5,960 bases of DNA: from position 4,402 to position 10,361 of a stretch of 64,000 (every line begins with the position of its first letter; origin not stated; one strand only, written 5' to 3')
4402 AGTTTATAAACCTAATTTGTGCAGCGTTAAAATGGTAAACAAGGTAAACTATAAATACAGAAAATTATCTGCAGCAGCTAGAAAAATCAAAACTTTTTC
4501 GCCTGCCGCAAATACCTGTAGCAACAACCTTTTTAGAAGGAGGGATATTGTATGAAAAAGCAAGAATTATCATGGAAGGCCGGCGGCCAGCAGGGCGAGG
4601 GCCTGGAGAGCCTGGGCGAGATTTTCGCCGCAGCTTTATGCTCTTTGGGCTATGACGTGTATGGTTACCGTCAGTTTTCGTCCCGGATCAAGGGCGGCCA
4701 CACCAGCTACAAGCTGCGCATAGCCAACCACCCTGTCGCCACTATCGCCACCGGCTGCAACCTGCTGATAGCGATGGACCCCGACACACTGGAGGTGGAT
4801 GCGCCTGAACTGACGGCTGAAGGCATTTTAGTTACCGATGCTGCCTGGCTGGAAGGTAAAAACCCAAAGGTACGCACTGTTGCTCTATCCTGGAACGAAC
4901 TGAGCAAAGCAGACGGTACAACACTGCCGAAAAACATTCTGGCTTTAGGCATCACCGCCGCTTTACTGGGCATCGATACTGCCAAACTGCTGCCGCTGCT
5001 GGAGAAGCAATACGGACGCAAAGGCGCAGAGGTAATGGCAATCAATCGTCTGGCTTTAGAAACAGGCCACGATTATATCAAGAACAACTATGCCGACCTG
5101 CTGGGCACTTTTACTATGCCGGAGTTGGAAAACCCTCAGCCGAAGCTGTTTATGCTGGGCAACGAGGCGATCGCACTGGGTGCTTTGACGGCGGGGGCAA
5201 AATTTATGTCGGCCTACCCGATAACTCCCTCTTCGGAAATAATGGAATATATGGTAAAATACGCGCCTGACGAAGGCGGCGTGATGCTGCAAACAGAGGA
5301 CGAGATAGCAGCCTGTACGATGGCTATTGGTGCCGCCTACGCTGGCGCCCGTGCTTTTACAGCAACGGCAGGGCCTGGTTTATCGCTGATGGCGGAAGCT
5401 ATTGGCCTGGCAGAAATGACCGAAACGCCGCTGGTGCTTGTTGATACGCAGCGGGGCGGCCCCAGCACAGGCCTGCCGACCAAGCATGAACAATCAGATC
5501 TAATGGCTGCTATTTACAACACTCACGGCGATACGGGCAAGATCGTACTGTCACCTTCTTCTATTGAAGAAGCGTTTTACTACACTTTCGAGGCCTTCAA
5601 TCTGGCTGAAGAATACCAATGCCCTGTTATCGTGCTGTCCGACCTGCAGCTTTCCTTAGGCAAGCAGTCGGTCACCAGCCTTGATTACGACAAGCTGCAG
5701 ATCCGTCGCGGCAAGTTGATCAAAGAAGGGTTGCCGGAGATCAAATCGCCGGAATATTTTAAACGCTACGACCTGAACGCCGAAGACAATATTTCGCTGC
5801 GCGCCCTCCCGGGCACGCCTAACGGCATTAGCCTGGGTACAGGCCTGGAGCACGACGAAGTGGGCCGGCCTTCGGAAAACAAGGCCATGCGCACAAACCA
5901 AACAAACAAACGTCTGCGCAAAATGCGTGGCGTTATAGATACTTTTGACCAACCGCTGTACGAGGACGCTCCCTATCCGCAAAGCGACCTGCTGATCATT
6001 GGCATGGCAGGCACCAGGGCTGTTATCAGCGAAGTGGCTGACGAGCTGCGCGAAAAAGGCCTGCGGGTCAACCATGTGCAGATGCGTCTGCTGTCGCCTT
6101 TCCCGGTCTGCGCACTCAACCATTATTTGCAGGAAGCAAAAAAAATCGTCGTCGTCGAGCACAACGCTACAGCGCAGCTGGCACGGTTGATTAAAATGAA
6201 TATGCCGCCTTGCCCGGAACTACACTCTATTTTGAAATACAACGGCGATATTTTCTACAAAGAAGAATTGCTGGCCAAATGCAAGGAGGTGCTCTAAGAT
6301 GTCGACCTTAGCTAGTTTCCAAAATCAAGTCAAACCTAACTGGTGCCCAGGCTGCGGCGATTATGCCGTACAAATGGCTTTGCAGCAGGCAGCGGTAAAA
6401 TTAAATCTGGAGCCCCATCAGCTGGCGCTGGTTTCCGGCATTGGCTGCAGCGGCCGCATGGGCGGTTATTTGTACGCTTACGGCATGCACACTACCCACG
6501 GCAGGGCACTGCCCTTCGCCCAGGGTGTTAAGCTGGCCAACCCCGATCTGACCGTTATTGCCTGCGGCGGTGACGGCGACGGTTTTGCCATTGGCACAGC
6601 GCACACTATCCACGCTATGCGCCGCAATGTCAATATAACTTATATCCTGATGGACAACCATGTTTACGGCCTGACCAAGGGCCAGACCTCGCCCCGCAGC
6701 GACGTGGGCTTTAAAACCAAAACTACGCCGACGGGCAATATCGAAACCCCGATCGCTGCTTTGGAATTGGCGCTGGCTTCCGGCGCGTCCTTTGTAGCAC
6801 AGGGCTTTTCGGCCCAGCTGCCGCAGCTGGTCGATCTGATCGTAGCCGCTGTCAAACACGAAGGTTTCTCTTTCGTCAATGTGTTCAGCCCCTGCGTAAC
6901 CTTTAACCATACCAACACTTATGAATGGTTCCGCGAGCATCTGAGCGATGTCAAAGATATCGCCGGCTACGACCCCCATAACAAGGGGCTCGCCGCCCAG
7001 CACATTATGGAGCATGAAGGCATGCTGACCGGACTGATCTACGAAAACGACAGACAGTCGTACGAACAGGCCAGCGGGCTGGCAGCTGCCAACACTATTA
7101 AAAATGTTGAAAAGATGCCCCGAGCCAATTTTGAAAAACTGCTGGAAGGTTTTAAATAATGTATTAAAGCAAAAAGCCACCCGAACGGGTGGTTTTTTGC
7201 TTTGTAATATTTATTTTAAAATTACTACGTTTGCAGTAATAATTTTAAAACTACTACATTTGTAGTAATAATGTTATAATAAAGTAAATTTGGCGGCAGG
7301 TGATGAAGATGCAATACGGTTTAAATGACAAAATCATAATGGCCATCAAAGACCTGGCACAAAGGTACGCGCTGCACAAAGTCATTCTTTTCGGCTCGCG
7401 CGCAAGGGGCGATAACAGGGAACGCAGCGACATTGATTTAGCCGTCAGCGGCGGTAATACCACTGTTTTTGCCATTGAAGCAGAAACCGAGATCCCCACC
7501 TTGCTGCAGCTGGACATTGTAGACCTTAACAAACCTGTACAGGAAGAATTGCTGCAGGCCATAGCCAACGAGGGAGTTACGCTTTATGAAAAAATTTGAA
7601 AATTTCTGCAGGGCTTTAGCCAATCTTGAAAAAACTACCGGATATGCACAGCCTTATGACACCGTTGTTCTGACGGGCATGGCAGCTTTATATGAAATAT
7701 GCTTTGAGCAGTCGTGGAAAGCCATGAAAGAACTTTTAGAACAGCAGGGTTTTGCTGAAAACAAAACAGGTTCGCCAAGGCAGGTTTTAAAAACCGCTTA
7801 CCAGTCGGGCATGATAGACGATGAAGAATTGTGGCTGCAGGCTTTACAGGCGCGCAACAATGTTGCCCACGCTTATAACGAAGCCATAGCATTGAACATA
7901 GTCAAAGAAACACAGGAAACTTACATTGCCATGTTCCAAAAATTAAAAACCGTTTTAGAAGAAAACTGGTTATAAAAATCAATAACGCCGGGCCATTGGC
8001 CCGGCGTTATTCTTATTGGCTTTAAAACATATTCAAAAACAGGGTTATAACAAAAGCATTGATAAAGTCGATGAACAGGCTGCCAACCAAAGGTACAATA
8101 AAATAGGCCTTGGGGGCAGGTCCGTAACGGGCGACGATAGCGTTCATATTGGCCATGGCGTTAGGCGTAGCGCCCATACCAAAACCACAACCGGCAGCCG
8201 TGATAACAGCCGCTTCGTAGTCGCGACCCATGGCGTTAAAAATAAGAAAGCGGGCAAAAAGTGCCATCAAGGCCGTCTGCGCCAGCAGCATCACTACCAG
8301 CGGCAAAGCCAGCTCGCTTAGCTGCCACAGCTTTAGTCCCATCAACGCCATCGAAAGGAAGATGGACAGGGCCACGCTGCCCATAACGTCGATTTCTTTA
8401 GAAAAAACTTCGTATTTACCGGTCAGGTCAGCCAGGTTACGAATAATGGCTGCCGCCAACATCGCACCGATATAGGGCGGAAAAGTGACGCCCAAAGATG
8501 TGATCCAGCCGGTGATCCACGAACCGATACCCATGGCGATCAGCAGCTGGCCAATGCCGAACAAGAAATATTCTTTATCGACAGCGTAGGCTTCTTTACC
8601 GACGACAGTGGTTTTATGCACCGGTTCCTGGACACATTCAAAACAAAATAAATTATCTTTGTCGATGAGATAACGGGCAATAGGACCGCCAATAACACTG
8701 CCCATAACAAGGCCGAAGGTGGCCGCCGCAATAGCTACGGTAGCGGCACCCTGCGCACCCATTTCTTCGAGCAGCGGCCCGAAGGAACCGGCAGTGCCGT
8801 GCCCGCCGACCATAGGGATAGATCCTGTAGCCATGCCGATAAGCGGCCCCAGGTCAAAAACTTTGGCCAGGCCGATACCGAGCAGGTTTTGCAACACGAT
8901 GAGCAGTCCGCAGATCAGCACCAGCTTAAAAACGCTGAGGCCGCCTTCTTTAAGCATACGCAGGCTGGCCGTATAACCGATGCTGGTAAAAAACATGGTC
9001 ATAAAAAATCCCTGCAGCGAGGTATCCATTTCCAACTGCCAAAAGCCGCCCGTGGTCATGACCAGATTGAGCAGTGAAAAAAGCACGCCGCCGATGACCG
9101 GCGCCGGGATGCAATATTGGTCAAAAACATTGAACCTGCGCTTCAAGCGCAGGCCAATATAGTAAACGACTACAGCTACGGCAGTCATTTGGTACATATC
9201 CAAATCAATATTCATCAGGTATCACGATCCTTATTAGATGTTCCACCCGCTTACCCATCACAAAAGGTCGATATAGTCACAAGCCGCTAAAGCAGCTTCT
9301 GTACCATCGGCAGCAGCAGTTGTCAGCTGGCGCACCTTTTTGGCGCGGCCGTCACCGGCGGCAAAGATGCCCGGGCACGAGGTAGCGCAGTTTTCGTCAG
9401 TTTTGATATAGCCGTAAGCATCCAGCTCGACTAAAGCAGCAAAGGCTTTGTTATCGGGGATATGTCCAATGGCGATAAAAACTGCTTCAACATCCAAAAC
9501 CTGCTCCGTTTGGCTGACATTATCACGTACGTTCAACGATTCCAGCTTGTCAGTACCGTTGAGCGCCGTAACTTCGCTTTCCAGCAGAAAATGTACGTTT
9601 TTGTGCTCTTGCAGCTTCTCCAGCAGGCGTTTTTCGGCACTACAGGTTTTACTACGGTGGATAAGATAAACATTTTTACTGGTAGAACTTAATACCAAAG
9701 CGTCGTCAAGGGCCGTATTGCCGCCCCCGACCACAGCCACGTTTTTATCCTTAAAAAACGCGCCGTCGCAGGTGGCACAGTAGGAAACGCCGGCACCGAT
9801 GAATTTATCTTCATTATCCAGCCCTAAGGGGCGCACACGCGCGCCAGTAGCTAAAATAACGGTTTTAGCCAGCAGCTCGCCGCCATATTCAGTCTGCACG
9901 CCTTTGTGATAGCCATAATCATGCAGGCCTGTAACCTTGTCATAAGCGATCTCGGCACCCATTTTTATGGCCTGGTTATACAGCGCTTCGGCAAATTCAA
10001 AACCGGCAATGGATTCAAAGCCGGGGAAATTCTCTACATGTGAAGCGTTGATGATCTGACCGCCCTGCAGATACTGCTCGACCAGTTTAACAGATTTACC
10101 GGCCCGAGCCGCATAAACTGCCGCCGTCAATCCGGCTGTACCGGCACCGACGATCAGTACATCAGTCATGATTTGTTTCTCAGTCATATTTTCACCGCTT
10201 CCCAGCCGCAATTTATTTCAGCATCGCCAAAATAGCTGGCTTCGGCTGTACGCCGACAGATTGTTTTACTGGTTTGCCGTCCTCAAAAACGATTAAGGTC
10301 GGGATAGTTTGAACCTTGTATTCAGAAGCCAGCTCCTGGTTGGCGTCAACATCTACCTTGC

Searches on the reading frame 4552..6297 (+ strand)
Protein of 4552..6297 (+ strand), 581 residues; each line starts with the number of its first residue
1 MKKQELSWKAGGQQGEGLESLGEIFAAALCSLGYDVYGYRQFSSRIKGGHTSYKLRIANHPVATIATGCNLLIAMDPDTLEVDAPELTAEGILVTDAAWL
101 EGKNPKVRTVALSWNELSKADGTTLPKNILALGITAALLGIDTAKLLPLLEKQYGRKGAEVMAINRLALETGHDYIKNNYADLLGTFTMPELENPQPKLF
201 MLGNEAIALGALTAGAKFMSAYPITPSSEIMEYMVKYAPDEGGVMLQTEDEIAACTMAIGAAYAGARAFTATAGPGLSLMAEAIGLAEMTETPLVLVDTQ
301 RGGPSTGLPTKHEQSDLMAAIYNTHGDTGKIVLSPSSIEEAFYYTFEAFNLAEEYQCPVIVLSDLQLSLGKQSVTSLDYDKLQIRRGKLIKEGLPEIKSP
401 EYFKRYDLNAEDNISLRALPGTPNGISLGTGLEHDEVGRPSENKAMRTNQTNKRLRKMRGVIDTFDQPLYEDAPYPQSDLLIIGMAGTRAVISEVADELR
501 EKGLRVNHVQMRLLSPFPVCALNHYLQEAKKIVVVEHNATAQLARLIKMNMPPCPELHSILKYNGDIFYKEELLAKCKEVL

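Call 55: search_protein_families(library=pfam, proteins=[window:4552-6297:+], max_evalue=0.00001)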
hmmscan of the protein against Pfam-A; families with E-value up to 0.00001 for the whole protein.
window:4552-6297:+ (581 aa): 3 families
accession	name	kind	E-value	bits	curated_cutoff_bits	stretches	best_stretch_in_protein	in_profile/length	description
PF01855.24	POR_N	-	1.3e-60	205.5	27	1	210-444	2-221/231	Pyruvate flavodoxin/ferredoxin oxidoreductase, thiamine diP-bdg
PF01558.24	POR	-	9e-29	101.3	27.4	1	15-173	2-172/173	Pyruvate ferredoxin/flavodoxin oxidoreductase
PF17147.9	PFOR_II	-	1.9e-10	41.5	27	1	479-571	2-100/102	Pyruvate:ferredoxin oxidoreductase core domain II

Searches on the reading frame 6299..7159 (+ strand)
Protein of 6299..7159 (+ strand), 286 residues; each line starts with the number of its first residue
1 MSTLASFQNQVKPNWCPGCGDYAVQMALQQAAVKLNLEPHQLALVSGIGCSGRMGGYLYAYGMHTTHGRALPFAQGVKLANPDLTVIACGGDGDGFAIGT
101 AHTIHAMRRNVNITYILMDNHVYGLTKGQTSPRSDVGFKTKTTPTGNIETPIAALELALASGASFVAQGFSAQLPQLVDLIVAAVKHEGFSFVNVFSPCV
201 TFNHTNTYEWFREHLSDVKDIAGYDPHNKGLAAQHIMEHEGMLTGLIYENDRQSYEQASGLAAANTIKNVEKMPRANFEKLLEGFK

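Call 55: search_protein_families(library=pfam, proteins=[window:6299-7159:+], max_evalue=0.00001)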
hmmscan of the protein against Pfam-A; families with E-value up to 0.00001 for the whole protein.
window:6299-7159:+ (286 aa): 2 families
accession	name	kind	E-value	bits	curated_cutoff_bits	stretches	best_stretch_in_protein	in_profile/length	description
PF02775.26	TPP_enzyme_C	-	1e-31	110.2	21.9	1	48-195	2-151/151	Thiamine pyrophosphate enzyme, C-terminal TPP binding domain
PF12367.13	PFO_beta_C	-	5e-18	65.4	24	1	199-258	1-60/66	Pyruvate ferredoxin oxidoreductase beta subunit C terminal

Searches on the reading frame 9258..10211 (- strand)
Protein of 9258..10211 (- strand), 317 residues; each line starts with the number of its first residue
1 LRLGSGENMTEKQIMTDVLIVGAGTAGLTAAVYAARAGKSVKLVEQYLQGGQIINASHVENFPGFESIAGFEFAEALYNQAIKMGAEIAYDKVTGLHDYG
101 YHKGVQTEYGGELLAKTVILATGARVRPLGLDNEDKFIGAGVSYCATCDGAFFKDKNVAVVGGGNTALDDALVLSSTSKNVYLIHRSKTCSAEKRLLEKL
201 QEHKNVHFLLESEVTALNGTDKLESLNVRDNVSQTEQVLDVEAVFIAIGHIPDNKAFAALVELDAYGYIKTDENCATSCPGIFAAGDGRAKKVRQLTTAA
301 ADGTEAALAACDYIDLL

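Call 55: search_protein_families(library=pfam, proteins=[window:9258-10211:-], max_evalue=0.00001)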
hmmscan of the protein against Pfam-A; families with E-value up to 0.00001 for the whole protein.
window:9258-10211:- (317 aa): 11 families
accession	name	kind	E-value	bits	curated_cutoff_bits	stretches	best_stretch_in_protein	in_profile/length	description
PF07992.20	Pyr_redox_2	-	3.7e-49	168.2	26.1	1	17-303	2-291/291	Pyridine nucleotide-disulphide oxidoreductase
PF13738.12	Pyr_redox_3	-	1.9e-18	67.2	30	1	90-286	101-305/305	Pyridine nucleotide-disulphide oxidoreductase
PF00070.33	Pyr_redox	-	1.9e-15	57.6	22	1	157-229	1-80/82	Pyridine nucleotide-disulphide oxidoreductase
PF01266.30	DAO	-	1.6e-12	48.1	27.9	1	17-50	1-35/353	FAD dependent oxidoreductase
PF12831.13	FAD_oxidored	-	9.9e-09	35.4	27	1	17-52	1-37/416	FAD dependent oxidoreductase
PF03486.20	HI0933_like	-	2.6e-08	34.1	50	0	17-53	2-38/244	HI0933-like protein Rossmann domain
PF00890.30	FAD_binding_2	-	5.2e-08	32.9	20.4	1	17-64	1-49/414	FAD binding domain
PF01134.28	GIDA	-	1.7e-07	31.1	22.1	0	17-63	1-39/391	Glucose inhibited division protein A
PF01946.23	Thi4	-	2.4e-06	27.4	26.2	0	11-50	13-53/235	Thi4 family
PF01494.25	FAD_binding_3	-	2.8e-06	27.3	22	0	16-47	2-33/349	FAD binding domain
PF13241.12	NAD_binding_7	-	9.2e-06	26.6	22.1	0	153-257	5-78/104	Putative NAD(P)-binding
